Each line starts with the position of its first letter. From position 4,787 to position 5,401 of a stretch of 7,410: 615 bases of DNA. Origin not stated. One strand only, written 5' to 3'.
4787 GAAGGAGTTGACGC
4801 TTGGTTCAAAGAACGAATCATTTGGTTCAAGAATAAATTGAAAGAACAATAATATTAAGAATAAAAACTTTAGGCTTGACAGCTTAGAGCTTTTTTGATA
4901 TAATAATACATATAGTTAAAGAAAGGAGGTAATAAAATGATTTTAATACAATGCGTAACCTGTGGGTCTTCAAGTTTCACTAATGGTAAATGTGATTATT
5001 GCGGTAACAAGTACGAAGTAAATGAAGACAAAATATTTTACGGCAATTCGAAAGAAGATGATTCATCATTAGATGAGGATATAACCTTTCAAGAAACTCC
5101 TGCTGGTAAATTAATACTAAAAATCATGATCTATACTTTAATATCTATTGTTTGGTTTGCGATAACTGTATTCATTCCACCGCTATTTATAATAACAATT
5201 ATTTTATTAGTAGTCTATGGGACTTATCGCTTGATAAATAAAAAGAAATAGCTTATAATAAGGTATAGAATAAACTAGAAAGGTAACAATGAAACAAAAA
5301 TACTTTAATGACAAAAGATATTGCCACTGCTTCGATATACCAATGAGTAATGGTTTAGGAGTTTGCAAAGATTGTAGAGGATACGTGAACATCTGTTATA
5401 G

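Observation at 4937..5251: Stand-alone zinc-ribbon/two-TM membrane protein under a perfect consensus promoter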

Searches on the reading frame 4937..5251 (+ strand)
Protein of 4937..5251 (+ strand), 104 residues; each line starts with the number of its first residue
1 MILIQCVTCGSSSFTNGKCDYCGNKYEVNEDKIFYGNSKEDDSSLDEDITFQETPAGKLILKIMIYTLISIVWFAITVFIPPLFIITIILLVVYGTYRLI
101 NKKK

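Call 5: search_protein_families(library=pfam, proteins=[window:4937-5251:+], max_evalue=0.1)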
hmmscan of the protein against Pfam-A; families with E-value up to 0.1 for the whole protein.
window:4937-5251:+ (104 aa): 1 family
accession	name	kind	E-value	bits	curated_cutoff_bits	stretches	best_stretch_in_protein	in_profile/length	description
PF13248.11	Zn_ribbon_3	-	0.043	13.7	27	1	4-25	3-25/26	zinc-ribbon domain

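Call 8: search_dna_similar(query=window:4937-5248:+, collection=phages, mode=protein, max_rows=60, rows=spread, max_evalue=0.001)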
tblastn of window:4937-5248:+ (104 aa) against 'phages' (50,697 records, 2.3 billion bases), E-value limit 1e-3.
Records with a match: 309; places in all: 310; records where one place covers at least 80% of the query: 301.
Best place of each record, by identity: >=99% 35; 95-99% 2; 90-95% 5; 80-90% 155; 60-80% 110; <60% 2.
By first word of the organism name: Lactococcus 307; Skunavirus 2.
By host as written in the record: Lactococcus lactis 184; Lactococcus lactis subsp. cremoris CA-49 39; - 24; Lactococcus lactis subsp. lactis bv. diacetylactis 13; Lactococcus lactis IL1403 11; Lactococcus lactis SMQ-404 10; Lactococcus lactis subsp. cremoris 6; Lactococcus sp. 4; and 11 more.
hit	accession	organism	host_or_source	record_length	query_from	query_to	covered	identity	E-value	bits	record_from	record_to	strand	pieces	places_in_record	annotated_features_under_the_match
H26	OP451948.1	Lactococcus phage RH13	Lactococcus lactis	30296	1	104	100%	100.0%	2e-49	172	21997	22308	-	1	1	putative membrane protein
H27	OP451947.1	Lactococcus phage MoD5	Lactococcus lactis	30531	1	104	100%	99.0%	5e-48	168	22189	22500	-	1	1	putative membrane protein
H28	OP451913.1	Lactococcus phage BM1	Lactococcus lactis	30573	1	104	100%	99.0%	5e-48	168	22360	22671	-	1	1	putative membrane protein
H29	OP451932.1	Lactococcus phage JeB4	Lactococcus lactis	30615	1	104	100%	99.0%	5e-48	168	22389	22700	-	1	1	putative membrane protein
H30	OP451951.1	Lactococcus phage RM9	Lactococcus lactis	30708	1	104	100%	99.0%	5e-48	168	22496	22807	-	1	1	putative membrane protein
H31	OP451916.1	Lactococcus phage BM12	Lactococcus lactis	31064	1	104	100%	99.0%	5e-48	168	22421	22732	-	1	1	putative membrane protein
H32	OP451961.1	Lactococcus phage RMP11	Lactococcus lactis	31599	1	104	100%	99.0%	5e-48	168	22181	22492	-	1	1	putative membrane protein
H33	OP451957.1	Lactococcus phage RMP5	Lactococcus lactis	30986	1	104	100%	92.3%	5e-41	148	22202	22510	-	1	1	putative membrane protein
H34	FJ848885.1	Lactococcus phage CB20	Lactococcus lactis SMQ-404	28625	1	104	100%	89.4%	2e-42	152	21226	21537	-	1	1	unknown (x2)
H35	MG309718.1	Lactococcus phage CB14b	Lactococcus lactis subsp. cremoris ...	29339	1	104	100%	89.4%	2e-42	152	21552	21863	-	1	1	hypothetical protein (x2)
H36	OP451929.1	Lactococcus phage GP7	Lactococcus lactis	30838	1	104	100%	88.5%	3e-39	143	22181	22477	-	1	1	putative membrane protein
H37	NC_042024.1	Lactococcus virus P2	Lactococcus lactis subsp. cremoris ...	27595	1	104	100%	87.6%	2e-40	146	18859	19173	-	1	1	hypothetical protein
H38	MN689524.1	Lactococcus phage CHPC964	Lactococcus lactis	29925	1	104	100%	87.5%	1e-41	150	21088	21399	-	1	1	hypothetical protein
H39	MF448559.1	Lactococcus phage 38507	Lactococcus lactis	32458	3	104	98%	88.2%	6e-41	148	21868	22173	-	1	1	hypothetical protein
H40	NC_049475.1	Lactococcus phage P656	Lactococcus lactis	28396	3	104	98%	88.2%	1e-39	144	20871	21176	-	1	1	none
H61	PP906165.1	Lactococcus phage P008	Lactococcus lactis IL1403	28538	1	99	95%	83.8%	1e-36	135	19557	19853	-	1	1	hypothetical protein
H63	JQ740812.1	Lactococcus phage ASCC531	Lactococcus lactis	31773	1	104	100%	79.0%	1e-34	129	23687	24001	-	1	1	hypothetical protein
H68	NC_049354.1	Lactococcus phage 936 group phage PhiA.16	Lactococcus lactis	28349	1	104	100%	72.1%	4e-28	111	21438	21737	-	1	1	hypothetical protein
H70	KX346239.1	Lactococcus phage 2R15S2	Lactococcus lactis subsp. lactis bv. ...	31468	1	99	95%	73.7%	3e-33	126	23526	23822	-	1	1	hypothetical protein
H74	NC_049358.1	Lactococcus phage 936 group phage PhiF0139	Lactococcus lactis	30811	1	104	100%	66.3%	6e-25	102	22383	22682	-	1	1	hypothetical protein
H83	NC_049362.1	Lactococcus phage 936 group phage Phi4.2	Lactococcus lactis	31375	3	104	98%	64.7%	3e-24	100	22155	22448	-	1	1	hypothetical protein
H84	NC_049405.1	Lactococcus phage 56301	Lactococcus lactis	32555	1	75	72%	80.0%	1e-34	130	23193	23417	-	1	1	hypothetical protein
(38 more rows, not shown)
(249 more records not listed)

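Call 9: search_protein_families(library=phrogs, proteins=[window:4937-5251:+], max_evalue=0.01)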
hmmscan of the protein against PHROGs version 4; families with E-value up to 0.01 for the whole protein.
window:4937-5251:+ (104 aa): 2 families
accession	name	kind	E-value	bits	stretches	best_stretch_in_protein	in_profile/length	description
phrog_1919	-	unknown function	1.1e-60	203.2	1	1-104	1-105/105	-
phrog_17873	-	unknown function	0.0023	19.2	1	19-53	16-50/69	-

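Call 10: find_homologous_proteins(query=window:4937-5248:+, max_evalue=0.01)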
Query window:4937-5248:+ (104 aa): 1093 proteins with E <= 0.01 among 1093 candidates; the best 120 are listed.
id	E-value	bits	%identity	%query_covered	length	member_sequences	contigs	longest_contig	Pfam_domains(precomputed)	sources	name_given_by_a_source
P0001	2.8e-62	225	99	100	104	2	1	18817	-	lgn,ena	-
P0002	1.4e-61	223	99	100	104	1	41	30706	-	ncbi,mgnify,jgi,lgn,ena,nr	ncbi:Uncharacterised protein [Streptococcus pneumoniae]|mgnify:CR=1 FL=1|jgi:hypothetical protein|nr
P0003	3.9e-61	221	98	100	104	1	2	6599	-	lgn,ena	-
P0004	1.1e-58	213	96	100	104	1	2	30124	-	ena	-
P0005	1.8e-58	213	90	100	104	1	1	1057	-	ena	-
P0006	3.3e-58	212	91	100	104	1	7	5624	-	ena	-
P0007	3.7e-58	212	94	97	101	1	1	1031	-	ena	-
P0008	5.7e-58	211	92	98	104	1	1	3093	-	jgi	-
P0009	7.2e-58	211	90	100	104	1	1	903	-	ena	-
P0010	8.3e-58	211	91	100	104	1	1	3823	-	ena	-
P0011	9.1e-58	210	92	98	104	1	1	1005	-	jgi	jgi:hypothetical protein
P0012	1.5e-57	210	90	100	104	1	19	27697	-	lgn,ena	-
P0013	1.7e-57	210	92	100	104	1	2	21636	-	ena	-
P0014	3.0e-57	209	88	100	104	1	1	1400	-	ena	-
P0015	6.2e-57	208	88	100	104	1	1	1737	-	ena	-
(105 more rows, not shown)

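Call 11: get_annotated_region(hit=H37, flank=3500)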
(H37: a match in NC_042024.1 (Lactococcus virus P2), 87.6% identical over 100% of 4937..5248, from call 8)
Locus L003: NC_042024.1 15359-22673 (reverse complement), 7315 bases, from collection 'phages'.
description: Lactococcus lactis phage p2, complete genome.
organism: Lactococcus virus P2 (NCBI taxid 254252)
taxonomy: Viruses; Duplodnaviria; Heunggongvirae; Uroviricota; Caudoviricetes; Skunavirus
host: Lactococcus lactis subsp. cremoris MG1363; source: -; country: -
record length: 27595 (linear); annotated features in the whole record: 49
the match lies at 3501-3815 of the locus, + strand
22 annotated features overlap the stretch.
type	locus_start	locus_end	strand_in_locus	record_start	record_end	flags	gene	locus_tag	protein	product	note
CDS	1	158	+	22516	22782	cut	-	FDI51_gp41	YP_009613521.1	hypothetical protein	ORF41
CDS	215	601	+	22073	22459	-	-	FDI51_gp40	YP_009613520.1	hypothetical protein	ORF40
CDS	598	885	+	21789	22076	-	-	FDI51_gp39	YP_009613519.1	hypothetical protein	ORF39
CDS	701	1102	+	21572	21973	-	-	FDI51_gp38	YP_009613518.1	hypothetical protein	ORF38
CDS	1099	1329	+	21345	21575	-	-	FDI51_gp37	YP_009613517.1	hypothetical protein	ORF37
CDS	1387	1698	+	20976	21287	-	-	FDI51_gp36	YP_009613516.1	hypothetical protein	ORF36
CDS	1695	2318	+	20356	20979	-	-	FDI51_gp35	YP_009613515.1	Sak-like ssDNA annealing protein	ORF35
CDS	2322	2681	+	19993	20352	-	-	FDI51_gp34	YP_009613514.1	single strand DNA binding protein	ORF34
CDS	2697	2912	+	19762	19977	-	-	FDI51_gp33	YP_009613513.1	hypothetical protein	ORF33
CDS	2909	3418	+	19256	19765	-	-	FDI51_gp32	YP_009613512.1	hypothetical protein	ORF32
CDS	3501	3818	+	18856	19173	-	-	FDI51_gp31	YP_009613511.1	hypothetical protein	ORF31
CDS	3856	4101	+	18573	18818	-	-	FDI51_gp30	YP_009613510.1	DNA methyltransferase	ORF30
CDS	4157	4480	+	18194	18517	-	-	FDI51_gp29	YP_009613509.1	DUF1140 family protein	ORF29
CDS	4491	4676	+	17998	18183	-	-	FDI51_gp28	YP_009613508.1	hypothetical protein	ORF28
CDS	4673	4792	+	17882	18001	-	-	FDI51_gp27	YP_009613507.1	hypothetical protein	ORF27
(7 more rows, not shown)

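Call 12: get_annotated_region(hit=H61, flank=3500)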
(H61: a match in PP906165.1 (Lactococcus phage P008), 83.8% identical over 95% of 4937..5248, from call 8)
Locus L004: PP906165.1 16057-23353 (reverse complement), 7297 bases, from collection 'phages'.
description: Lactococcus phage P008, complete genome.
organism: Lactococcus phage P008 (NCBI taxid 2908173)
taxonomy: Viruses; Duplodnaviria; Heunggongvirae; Uroviricota; Caudoviricetes; Skunavirus; Skunavirus P008
host: Lactococcus lactis IL1403; source: -; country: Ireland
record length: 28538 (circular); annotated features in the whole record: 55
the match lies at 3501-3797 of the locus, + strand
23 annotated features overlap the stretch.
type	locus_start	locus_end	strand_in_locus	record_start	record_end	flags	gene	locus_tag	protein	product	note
CDS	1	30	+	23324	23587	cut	-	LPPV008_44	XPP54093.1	hypothetical protein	-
CDS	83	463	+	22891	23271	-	-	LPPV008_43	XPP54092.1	hypothetical protein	-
CDS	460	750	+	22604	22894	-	-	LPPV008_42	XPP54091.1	hypothetical protein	-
CDS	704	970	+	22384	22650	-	-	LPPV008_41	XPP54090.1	hypothetical protein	-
CDS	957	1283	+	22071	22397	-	-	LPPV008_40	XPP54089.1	hypothetical protein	-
CDS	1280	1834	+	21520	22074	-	-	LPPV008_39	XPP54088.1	DUF1071 domain-containing protein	-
CDS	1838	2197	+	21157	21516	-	-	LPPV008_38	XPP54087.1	single-stranded DNA-binding protein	-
CDS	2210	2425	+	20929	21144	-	-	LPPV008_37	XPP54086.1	hypothetical protein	-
CDS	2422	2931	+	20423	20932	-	-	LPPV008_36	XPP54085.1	hypothetical protein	-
CDS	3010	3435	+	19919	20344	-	-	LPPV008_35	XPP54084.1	HNH endonuclease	-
CDS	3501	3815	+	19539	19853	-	-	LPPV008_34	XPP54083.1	hypothetical protein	-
CDS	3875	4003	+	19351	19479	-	-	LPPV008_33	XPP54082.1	hypothetical protein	-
CDS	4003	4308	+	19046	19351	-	-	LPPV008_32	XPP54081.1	DUF3310 domain-containing protein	-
CDS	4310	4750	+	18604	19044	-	-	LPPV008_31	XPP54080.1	hypothetical protein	-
CDS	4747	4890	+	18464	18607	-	-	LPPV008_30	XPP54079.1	hypothetical protein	-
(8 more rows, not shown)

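Call 19: get_annotated_region(hit=H83, flank=1500)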
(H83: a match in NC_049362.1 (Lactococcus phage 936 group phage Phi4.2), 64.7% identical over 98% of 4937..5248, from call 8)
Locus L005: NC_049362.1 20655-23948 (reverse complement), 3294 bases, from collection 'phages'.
description: Lactococcus phage 936 group phage Phi4.2, complete genome.
organism: Lactococcus phage 936 group phage Phi4.2 (NCBI taxid 1636566)
taxonomy: Viruses; Duplodnaviria; Heunggongvirae; Uroviricota; Caudoviricetes; Skunavirus; Skunavirus sv42
host: Lactococcus lactis; source: -; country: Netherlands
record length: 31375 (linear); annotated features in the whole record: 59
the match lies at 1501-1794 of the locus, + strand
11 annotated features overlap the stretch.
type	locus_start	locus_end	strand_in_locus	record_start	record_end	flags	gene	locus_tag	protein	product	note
CDS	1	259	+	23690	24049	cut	-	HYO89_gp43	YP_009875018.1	single strand DNA binding protein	-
CDS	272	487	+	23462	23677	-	-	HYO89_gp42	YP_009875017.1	hypothetical protein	-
CDS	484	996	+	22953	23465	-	-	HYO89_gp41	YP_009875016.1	hypothetical protein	-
CDS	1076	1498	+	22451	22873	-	-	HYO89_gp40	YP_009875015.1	HNH endonuclease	-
CDS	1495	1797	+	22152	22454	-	-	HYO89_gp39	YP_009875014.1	hypothetical protein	-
CDS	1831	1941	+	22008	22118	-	-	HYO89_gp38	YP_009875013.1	hypothetical protein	-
CDS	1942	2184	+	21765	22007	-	-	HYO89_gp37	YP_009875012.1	DNA methyltransferase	-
CDS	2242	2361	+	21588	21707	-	-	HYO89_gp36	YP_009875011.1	hypothetical protein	-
CDS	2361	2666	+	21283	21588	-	-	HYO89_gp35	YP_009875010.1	DUF3310 domain-containing protein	-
CDS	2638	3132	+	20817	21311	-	-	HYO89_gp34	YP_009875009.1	HNH endonuclease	-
CDS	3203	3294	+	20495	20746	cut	-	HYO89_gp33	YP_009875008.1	hypothetical protein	-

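Call 20: get_annotated_region(hit=H74, flank=1500)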
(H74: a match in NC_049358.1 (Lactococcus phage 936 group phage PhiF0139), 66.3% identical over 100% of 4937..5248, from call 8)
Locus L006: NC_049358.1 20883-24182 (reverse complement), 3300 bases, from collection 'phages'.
description: Lactococcus phage 936 group phage PhiF0139, complete genome.
organism: Lactococcus phage 936 group phage PhiF0139 (NCBI taxid 1636578)
taxonomy: Viruses; Duplodnaviria; Heunggongvirae; Uroviricota; Caudoviricetes; Skunavirus; Skunavirus F0139
host: Lactococcus lactis; source: -; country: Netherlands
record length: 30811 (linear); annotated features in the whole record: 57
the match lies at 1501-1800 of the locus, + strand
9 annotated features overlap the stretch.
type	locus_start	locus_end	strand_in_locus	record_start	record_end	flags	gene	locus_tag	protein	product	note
CDS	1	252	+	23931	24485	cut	-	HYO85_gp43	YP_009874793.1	Sak-like ssDNA annealing protein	-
CDS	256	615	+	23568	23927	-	-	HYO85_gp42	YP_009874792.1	single strand DNA binding protein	-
CDS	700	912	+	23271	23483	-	-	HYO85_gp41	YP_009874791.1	hypothetical protein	-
CDS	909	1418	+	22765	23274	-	-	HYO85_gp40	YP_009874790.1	hypothetical protein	-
CDS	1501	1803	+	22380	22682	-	-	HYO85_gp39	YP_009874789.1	hypothetical protein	-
CDS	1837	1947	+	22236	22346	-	-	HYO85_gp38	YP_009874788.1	hypothetical protein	-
CDS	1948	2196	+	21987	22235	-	-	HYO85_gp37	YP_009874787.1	DNA methyltransferase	-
CDS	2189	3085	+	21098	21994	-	-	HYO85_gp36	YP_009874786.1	DNA adenine methylase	-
CDS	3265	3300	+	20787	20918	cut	-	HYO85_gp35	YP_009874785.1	hypothetical protein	-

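Call 21: get_annotated_region(hit=H70, flank=1500)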
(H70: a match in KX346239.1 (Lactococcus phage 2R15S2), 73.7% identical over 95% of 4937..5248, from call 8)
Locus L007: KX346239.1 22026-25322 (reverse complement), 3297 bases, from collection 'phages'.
description: Lactococcus phage 2R15S2, complete genome.
organism: Lactococcus phage 2R15S2 (NCBI taxid 1874579)
taxonomy: Viruses; Duplodnaviria; Heunggongvirae; Uroviricota; Caudoviricetes; Skunavirus; Skunavirus sv3R16S
host: Lactococcus lactis subsp. lactis bv. diacetylactis; source: -; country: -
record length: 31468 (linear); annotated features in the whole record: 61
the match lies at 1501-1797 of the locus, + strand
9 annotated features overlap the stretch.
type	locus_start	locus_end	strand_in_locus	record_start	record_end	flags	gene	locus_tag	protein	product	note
CDS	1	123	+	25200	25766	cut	-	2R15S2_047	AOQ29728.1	SAK protein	-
CDS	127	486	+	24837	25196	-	-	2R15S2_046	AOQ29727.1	SSB protein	-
CDS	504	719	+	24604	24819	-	-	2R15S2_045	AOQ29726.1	hypothetical protein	-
CDS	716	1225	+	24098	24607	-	-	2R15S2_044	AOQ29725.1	hypothetical protein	-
CDS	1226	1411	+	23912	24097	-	-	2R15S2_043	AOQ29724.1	hypothetical protein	-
CDS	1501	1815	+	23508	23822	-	-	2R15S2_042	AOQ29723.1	hypothetical protein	-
CDS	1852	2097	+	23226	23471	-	-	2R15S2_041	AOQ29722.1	hypothetical protein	-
CDS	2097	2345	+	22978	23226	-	-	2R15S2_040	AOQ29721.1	hypothetical protein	-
CDS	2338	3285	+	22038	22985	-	-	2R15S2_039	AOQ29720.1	site-specific DNA methylase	-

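Call 22: get_annotated_region(hit=H84, flank=1500)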
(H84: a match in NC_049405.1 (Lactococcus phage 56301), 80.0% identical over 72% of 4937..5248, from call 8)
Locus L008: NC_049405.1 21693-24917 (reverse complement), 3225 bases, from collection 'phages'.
description: Lactococcus phage 56301, complete genome.
organism: Lactococcus phage 56301 (NCBI taxid 2029666)
taxonomy: Viruses; Duplodnaviria; Heunggongvirae; Uroviricota; Caudoviricetes; Skunavirus; Skunavirus sv56301
host: Lactococcus lactis; source: dairy products; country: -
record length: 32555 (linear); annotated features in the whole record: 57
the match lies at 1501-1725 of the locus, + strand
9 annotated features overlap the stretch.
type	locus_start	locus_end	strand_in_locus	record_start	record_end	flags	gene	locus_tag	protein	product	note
CDS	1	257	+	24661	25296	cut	-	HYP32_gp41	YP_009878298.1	Sak-like ssDNA annealing protein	-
CDS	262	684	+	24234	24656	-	-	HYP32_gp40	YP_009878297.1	single strand DNA binding protein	-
CDS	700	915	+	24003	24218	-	-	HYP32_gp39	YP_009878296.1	hypothetical protein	-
CDS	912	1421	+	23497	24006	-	-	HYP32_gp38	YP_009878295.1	hypothetical protein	-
CDS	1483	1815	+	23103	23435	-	-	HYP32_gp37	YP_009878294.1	hypothetical protein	-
CDS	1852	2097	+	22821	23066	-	-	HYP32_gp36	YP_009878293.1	hypothetical protein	-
CDS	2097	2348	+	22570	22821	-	-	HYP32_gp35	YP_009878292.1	DNA methyltransferase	-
CDS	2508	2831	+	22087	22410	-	-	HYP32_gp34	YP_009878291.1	DUF1140 family protein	-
CDS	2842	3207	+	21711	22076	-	-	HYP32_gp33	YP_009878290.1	hypothetical protein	-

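Call 23: get_annotated_region(hit=H68, flank=1500)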
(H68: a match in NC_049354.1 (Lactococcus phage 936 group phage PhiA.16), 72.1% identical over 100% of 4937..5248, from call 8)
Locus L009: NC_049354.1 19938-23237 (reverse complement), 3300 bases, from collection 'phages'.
description: Lactococcus phage 936 group phage PhiA.16, complete genome.
organism: Lactococcus phage 936 group phage PhiA.16 (NCBI taxid 1636724)
taxonomy: Viruses; Duplodnaviria; Heunggongvirae; Uroviricota; Caudoviricetes; Skunavirus; Skunavirus A16
host: Lactococcus lactis; source: -; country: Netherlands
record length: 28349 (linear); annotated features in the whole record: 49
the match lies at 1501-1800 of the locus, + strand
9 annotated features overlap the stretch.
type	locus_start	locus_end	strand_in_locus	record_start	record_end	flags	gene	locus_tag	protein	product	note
CDS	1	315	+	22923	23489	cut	-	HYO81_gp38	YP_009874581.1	Sak-like ssDNA annealing protein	-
CDS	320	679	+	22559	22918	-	-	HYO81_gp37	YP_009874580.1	single strand DNA binding protein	-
CDS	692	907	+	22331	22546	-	-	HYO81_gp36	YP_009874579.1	hypothetical protein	-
CDS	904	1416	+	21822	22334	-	-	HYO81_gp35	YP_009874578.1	hypothetical protein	-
CDS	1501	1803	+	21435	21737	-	-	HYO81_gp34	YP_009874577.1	hypothetical protein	-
CDS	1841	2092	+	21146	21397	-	-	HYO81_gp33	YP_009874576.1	DNA methyltransferase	-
CDS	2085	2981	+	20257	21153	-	-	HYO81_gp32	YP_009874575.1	DNA adenine methylase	-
CDS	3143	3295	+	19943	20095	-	-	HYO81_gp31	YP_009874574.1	hypothetical protein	-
CDS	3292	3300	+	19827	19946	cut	-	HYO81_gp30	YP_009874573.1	hypothetical protein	-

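Call 24: get_annotated_region(hit=H63, flank=1500)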
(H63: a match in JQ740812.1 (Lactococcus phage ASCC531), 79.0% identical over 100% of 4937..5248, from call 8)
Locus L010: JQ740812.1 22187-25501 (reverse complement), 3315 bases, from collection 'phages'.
description: Lactococcus Phage ASCC531, complete genome.
organism: Lactococcus phage ASCC531 (NCBI taxid 1165159)
taxonomy: Viruses; Duplodnaviria; Heunggongvirae; Uroviricota; Caudoviricetes; Skunavirus; Skunavirus ASCC465
host: Lactococcus lactis; source: -; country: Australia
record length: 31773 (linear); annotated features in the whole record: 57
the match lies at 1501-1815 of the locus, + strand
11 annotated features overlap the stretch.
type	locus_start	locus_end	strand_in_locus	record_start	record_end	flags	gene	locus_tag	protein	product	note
CDS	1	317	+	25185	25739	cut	-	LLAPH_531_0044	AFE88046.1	putative sak protein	-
CDS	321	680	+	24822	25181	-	-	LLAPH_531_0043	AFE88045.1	putative early protein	-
CDS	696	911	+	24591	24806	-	-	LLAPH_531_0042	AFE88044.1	hypothetical protein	-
CDS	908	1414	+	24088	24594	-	-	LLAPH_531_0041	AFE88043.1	hypothetical protein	-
CDS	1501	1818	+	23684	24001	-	-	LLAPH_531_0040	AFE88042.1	hypothetical protein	-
CDS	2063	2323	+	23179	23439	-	-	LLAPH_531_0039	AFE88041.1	hypothetical protein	-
CDS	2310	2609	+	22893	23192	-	-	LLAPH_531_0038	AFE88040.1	hypothetical protein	-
CDS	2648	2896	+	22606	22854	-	-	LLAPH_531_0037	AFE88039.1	hypothetical protein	-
CDS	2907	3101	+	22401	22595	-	-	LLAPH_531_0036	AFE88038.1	hypothetical protein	-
CDS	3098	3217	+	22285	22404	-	-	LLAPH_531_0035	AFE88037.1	hypothetical protein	-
CDS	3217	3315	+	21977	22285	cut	-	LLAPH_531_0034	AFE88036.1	putative early protein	-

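Call 27: search_protein_representatives(protein=window:4937-5248:+)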
Query: 104 residues. Proteins with E-value up to 0.001 (for the whole library): 19; up to 1e-10: 14; up to 1e-30: 2. The best 19 are listed.
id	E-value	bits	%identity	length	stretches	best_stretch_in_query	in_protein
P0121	9.6e-48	176.6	82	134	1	2-104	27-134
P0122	5.9e-32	125.9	78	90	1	27-104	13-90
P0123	1.2e-26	108.8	56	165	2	31-103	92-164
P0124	1.3e-25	105.5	74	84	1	1-65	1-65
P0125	6.0e-25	103.4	74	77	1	1-65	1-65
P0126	1.7e-24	101.9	76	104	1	2-63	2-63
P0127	2.5e-23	98.1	51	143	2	21-104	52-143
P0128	1.5e-20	89.2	60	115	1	1-85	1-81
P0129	6.3e-20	87.2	51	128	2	38-102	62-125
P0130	2.0e-18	82.4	81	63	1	2-48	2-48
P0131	9.0e-13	64.3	80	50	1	3-37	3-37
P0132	1.7e-12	63.4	79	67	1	1-38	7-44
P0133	1.5e-11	60.3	26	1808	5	31-74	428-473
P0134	1.8e-11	60.1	61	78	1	1-58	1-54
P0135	2.6e-09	53.2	35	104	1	3-100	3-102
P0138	3.6e-05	39.8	33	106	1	1-98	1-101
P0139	2.4e-04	37.2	42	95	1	6-91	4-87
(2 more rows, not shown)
